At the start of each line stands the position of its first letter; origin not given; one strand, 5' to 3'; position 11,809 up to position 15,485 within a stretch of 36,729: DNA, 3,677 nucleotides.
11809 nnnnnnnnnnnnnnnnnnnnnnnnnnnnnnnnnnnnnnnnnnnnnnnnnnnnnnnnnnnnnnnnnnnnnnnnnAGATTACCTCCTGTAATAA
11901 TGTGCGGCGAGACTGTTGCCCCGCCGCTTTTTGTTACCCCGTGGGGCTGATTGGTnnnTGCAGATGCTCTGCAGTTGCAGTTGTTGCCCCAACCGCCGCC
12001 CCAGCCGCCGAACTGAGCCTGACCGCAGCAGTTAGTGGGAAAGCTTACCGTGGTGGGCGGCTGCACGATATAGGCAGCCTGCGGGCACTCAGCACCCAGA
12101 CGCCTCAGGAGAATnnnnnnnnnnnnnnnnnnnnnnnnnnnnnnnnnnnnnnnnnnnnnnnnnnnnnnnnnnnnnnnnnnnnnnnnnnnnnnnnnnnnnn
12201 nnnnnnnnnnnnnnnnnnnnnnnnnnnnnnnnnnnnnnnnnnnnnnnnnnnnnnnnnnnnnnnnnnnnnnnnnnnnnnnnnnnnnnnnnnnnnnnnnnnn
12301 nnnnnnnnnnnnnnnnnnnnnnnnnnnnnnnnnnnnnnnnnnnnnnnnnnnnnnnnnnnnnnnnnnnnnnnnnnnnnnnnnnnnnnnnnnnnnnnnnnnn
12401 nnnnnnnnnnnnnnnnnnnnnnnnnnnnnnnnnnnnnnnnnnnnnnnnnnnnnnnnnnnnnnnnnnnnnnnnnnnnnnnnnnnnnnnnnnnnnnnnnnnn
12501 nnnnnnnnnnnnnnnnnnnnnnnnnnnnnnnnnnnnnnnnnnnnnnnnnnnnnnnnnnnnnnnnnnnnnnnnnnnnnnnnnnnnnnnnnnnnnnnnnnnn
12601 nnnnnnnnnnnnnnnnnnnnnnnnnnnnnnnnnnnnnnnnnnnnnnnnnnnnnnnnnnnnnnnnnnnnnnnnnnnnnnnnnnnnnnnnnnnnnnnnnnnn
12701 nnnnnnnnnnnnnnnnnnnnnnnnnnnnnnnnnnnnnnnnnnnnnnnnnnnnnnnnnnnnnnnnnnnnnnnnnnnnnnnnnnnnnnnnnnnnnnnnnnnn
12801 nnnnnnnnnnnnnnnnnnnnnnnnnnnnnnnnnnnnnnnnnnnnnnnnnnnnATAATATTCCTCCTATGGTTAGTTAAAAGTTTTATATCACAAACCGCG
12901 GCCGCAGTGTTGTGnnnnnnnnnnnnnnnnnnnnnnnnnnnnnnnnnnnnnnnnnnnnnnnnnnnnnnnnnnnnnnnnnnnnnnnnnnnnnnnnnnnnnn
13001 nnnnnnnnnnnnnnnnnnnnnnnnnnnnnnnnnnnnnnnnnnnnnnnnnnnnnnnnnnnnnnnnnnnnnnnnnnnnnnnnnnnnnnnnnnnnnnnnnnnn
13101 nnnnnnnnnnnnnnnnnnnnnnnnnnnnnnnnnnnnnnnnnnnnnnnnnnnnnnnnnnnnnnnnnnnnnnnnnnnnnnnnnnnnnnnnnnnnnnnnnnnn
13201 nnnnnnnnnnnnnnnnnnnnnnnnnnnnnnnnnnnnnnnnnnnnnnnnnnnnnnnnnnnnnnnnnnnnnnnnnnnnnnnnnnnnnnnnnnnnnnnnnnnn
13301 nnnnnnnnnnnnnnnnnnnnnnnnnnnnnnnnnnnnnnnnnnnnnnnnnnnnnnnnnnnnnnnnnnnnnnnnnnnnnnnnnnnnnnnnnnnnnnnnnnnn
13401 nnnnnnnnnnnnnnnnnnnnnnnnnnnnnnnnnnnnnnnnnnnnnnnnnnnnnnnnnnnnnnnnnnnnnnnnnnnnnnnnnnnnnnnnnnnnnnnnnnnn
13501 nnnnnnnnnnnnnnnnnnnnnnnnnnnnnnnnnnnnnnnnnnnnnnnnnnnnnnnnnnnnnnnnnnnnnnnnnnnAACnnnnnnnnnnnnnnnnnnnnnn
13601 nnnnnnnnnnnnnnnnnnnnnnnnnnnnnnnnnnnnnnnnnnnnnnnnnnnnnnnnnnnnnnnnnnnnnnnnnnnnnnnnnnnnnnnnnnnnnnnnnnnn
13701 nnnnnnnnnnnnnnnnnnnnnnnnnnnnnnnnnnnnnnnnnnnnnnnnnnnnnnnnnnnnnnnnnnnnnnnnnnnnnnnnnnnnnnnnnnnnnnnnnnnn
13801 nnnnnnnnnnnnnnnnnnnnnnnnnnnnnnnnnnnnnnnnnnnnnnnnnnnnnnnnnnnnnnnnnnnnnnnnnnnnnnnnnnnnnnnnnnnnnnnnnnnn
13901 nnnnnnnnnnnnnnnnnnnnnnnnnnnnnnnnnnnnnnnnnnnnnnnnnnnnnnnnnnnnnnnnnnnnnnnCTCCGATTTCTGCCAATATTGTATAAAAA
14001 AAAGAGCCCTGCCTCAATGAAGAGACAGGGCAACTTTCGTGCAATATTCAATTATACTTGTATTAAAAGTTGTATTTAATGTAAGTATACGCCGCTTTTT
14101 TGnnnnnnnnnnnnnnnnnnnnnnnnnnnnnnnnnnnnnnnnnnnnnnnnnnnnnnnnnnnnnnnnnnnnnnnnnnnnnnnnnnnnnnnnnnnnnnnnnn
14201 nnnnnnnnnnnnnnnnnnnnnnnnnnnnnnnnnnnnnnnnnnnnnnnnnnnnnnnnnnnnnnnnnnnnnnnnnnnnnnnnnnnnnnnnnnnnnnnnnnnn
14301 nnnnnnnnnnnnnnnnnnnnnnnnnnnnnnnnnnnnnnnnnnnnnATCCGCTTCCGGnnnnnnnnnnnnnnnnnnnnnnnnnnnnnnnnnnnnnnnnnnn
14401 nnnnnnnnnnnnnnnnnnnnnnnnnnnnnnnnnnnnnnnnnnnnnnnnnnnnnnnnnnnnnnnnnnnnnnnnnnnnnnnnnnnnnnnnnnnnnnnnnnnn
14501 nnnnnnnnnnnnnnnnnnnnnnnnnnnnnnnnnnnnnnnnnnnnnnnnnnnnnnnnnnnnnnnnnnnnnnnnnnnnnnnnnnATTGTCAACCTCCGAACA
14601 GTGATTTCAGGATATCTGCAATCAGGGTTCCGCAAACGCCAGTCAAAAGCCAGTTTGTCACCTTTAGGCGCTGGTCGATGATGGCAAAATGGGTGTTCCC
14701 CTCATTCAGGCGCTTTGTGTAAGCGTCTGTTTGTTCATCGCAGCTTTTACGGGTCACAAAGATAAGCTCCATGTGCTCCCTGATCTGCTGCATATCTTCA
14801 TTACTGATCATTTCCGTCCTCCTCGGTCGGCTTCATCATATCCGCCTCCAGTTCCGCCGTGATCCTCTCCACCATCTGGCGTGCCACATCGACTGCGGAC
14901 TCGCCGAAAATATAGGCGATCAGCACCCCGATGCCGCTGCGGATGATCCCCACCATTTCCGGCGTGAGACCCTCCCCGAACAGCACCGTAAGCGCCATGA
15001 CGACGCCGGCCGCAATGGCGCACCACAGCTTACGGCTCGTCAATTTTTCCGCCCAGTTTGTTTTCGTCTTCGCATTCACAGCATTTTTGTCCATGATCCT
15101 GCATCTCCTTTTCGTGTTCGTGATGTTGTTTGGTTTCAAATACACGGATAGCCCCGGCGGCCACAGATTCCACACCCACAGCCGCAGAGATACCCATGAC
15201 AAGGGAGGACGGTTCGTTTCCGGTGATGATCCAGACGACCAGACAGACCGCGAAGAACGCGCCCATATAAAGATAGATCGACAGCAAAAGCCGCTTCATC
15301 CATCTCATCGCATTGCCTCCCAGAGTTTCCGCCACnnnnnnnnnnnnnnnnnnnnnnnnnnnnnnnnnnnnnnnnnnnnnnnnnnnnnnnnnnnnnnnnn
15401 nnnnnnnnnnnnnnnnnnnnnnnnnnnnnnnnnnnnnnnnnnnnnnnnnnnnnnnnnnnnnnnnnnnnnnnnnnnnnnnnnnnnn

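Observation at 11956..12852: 298-aa protein with a Gly/Met/Trp block, about 15 clustered cysteines and a coiled coil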

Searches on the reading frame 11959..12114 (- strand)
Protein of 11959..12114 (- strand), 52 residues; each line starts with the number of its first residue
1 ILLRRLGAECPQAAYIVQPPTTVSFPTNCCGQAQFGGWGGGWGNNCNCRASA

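Call 89: search_protein_families(library=ncbifam, proteins=[window:11959-12114:-], max_evalue=10)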
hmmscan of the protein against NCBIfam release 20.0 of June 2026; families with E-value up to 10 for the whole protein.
seq(52 aa): 0 families

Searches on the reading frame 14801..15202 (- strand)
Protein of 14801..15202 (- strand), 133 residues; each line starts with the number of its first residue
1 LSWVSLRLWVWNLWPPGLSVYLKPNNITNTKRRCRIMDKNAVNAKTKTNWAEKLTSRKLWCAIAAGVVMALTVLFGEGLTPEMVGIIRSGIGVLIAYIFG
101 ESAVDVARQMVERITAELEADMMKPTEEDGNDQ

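Call 7: search_protein_families(library=pfam, proteins=[window:14801-15202:-], max_evalue=0.1)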
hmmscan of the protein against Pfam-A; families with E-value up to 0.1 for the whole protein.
window:14801-15202:- (133 aa): 0 families

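Call 8: search_protein_families(library=phrogs, proteins=[window:14801-15202:-], max_evalue=0.1)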
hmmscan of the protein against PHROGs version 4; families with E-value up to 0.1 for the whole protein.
window:14801-15202:- (133 aa): 3 families
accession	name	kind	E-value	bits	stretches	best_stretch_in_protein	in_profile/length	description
phrog_9987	-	lysis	0.009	17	1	55-108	7-57/69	holin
phrog_297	-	lysis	0.0096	16.8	1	45-95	6-62/176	holin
phrog_12662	-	unknown function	0.044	13.8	1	55-126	56-129/310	-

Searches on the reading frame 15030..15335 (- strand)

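Call 7: search_protein_families(library=pfam, proteins=[window:15030-15335:-], max_evalue=0.1)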
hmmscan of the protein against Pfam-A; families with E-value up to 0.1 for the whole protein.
window:15030-15335:- (101 aa): 0 families

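Call 8: search_protein_families(library=phrogs, proteins=[window:15030-15335:-], max_evalue=0.1)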
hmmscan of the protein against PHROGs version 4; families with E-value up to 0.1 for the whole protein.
window:15030-15335:- (101 aa): 2 families
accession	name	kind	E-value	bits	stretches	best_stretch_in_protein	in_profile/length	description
phrog_33302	-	unknown function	0.0063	17.7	1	11-80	33-102/117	-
phrog_38777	-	unknown function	0.022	15.9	1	15-85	20-91/101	-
